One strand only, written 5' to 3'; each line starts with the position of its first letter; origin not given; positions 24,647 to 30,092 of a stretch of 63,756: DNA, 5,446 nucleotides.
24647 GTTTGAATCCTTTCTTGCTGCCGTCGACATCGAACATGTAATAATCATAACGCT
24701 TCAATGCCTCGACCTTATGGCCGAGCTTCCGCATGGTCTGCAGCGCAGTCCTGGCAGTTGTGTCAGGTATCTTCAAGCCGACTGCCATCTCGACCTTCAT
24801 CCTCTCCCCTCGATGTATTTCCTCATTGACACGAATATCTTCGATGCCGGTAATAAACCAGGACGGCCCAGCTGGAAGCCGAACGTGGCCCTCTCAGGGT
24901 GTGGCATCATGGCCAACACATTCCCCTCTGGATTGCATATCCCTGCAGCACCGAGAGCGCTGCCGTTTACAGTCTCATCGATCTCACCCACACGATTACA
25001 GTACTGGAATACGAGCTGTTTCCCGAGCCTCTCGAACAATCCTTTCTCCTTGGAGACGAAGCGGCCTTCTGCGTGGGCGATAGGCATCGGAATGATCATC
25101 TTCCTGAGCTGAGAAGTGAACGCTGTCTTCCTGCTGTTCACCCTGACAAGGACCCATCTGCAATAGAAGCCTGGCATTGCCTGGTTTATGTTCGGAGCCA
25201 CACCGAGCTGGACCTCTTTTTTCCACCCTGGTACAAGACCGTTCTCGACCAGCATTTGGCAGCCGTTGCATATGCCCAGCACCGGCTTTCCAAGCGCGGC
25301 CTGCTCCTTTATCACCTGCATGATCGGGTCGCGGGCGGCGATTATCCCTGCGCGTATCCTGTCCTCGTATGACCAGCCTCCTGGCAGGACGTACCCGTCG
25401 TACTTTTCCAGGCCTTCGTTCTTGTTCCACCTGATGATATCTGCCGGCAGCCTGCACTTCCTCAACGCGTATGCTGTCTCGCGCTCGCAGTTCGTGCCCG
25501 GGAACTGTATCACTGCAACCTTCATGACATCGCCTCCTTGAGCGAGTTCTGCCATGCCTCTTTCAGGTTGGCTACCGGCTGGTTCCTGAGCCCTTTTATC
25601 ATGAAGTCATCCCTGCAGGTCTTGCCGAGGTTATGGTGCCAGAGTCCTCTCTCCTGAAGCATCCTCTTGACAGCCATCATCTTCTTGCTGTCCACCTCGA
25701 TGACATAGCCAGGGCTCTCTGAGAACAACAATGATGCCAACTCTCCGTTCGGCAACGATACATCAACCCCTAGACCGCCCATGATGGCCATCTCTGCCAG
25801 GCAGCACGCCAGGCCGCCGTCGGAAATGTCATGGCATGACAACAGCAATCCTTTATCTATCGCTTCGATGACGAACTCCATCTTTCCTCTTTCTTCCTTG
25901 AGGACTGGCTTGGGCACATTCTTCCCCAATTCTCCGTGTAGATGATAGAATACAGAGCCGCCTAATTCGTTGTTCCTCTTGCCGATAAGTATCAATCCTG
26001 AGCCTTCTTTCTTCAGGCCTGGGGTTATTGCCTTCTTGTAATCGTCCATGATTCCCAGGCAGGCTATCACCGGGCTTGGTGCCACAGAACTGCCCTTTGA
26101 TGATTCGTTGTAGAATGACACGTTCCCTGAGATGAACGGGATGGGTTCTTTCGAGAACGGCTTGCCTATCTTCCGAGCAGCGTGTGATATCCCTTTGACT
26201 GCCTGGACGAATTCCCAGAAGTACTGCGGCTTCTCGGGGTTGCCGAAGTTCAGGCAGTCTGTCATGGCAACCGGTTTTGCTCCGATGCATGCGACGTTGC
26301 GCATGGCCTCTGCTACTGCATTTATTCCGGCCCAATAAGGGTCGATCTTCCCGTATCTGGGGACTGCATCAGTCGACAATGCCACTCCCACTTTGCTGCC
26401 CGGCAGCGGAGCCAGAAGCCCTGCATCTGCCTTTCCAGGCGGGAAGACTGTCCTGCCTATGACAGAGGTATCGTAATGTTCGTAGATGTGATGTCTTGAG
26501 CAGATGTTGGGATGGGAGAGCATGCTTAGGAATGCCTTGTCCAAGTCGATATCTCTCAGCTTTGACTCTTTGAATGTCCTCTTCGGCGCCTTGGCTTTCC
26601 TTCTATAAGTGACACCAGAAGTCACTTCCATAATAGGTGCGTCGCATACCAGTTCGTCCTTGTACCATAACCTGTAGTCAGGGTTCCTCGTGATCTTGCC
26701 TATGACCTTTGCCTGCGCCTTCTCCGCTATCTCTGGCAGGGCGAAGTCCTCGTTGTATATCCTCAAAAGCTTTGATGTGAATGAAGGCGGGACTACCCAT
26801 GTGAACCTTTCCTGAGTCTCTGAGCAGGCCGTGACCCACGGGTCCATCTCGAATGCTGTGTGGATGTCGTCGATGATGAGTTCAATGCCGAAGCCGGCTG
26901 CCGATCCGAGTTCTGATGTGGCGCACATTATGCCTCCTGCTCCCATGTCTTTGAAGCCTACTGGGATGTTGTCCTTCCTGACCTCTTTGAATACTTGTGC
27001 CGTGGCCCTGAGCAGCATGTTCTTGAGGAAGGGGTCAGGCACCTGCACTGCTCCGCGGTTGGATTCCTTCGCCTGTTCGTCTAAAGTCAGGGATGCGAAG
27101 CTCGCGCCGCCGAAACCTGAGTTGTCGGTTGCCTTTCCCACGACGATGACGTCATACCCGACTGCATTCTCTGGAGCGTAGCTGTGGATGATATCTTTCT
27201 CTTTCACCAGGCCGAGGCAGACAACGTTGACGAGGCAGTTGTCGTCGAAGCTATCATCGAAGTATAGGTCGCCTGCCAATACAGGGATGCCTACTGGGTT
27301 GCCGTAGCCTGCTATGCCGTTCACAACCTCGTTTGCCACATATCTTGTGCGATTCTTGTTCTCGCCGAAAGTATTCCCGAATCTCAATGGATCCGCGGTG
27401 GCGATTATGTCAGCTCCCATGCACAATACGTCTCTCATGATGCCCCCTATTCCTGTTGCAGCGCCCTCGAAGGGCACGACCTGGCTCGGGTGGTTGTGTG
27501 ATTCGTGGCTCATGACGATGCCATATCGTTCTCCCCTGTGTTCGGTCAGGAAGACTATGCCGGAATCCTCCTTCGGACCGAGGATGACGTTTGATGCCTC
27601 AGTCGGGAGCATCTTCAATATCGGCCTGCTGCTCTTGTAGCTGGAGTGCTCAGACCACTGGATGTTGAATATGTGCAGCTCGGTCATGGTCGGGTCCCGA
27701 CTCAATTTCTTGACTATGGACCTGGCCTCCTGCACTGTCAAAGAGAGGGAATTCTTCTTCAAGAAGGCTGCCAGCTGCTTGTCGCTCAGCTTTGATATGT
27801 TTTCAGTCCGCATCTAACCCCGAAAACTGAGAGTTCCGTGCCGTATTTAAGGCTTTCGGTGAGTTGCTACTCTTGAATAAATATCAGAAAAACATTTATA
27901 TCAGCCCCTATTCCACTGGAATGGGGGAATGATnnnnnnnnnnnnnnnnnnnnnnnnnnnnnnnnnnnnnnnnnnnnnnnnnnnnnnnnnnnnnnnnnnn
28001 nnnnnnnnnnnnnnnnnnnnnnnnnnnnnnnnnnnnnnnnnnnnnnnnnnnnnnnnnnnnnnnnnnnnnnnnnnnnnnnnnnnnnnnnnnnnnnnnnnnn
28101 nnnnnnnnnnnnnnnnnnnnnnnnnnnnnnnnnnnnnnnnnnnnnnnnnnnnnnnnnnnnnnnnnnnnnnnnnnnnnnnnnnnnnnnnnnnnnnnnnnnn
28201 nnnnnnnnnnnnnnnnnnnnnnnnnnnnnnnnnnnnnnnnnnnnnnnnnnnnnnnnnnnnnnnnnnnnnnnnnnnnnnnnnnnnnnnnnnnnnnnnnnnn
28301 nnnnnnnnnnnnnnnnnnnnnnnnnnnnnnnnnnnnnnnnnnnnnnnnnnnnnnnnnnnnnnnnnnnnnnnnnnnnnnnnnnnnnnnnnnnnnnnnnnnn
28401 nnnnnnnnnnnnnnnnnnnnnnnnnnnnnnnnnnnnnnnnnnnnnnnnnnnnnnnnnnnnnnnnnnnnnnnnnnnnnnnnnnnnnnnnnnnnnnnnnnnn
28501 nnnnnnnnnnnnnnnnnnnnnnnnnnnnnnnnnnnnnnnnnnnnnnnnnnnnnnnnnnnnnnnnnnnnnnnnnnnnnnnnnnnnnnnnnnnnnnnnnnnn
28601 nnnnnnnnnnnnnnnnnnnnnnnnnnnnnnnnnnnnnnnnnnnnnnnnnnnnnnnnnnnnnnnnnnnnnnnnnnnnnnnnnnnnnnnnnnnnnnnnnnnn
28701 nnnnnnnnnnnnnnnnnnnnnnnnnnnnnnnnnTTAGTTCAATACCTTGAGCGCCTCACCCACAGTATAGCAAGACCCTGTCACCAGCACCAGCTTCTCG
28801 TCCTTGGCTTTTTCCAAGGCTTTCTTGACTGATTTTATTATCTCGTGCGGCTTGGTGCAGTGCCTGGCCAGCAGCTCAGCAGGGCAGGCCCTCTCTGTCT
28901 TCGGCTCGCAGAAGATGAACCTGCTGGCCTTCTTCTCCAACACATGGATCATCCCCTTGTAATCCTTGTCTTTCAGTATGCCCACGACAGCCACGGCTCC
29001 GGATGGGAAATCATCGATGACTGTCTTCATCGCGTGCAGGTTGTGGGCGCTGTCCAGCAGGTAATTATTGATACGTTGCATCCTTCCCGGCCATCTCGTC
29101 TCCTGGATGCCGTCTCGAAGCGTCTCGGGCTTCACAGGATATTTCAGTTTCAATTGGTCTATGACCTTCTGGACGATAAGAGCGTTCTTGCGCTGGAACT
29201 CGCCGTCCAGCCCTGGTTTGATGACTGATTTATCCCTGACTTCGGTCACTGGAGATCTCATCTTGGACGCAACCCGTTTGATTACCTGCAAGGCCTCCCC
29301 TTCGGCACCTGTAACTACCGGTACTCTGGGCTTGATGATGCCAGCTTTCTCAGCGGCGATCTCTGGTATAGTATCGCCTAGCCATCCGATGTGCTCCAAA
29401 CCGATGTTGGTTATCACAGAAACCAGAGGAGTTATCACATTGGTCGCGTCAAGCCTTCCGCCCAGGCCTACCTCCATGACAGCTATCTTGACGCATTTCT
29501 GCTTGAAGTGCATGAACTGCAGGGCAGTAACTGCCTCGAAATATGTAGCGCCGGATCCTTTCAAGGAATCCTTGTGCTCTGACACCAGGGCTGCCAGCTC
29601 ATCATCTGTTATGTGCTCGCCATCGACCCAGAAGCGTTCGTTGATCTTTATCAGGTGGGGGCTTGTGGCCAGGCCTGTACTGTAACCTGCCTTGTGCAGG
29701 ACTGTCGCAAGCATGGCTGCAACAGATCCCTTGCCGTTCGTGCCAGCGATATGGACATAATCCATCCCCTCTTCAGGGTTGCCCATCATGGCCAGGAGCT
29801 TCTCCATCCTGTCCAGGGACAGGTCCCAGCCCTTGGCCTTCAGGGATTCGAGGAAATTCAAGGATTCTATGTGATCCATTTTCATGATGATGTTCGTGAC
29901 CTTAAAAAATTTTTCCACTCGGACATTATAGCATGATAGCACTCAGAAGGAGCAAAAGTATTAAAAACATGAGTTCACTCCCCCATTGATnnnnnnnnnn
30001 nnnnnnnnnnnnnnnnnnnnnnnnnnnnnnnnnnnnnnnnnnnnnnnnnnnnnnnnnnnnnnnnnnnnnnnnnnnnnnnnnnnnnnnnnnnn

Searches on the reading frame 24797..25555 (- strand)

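Call 75: search_protein_families(library=pfam, proteins=[window:24797-25555:-], max_evalue=0.0001)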
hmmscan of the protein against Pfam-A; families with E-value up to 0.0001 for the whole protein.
window:24797-25555:- (252 aa): 4 families
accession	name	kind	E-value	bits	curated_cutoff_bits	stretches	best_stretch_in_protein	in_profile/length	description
PF13507.12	GATase_5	-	1.6e-40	139.3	27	1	11-247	2-259/260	CobB/CobQ-like glutamine amidotransferase domain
PF01965.30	DJ-1_PfpI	-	1.9e-07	31.5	26.6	1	50-119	60-124/165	DJ-1/PfpI family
PF00117.34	GATase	-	6.7e-07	29.6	22.8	1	27-105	13-88/190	Glutamine amidotransferase class-I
PF07685.20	GATase_3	-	2.1e-06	28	27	1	44-104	31-90/196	CobB/CobQ-like glutamine amidotransferase domain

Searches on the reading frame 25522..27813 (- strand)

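Call 16: search_protein_families(library=pfam, proteins=[window:25522-27813:-], max_evalue=0.001)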
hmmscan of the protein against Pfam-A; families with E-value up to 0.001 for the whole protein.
window:25522-27813:- (763 aa): 3 families
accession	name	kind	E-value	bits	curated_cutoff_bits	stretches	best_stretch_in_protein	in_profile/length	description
PF00586.29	AIRS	-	3.1e-40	137.5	24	2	463-589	3-112/112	AIR synthase related protein, N-terminal domain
PF02769.27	AIRS_C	-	3.2e-32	112.3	23.1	2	221-384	5-155/156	AIR synthase related protein, C-terminal domain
PF18072.6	FGAR-AT_linker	-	3.4e-10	40.7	26.6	1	17-60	4-50/50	Formylglycinamide ribonucleotide amidotransferase linker domain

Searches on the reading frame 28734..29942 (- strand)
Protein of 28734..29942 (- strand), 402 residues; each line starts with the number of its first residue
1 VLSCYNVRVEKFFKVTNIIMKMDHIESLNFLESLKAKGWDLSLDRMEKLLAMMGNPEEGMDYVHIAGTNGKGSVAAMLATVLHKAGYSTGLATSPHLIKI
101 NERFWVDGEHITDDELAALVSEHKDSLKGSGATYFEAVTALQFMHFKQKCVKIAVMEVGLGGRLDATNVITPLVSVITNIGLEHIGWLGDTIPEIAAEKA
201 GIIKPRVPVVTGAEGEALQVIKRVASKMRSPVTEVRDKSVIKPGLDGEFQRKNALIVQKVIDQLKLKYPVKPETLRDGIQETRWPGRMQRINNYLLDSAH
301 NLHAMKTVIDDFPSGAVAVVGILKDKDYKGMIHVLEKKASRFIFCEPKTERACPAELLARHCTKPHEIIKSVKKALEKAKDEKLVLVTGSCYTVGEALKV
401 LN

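Call 75: search_protein_families(library=pfam, proteins=[window:28734-29942:-], max_evalue=0.0001)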
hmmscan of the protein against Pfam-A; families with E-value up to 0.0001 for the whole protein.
window:28734-29942:- (402 aa): 2 families
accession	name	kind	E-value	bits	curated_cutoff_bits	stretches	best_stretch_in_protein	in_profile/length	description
PF02875.26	Mur_ligase_C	-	9.2e-13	49.6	28.4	1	286-391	1-127/127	Mur ligase, glutamate ligase domain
PF08245.18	Mur_ligase_M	-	2.8e-11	44.2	24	1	65-205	1-112/200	Mur ligase middle domain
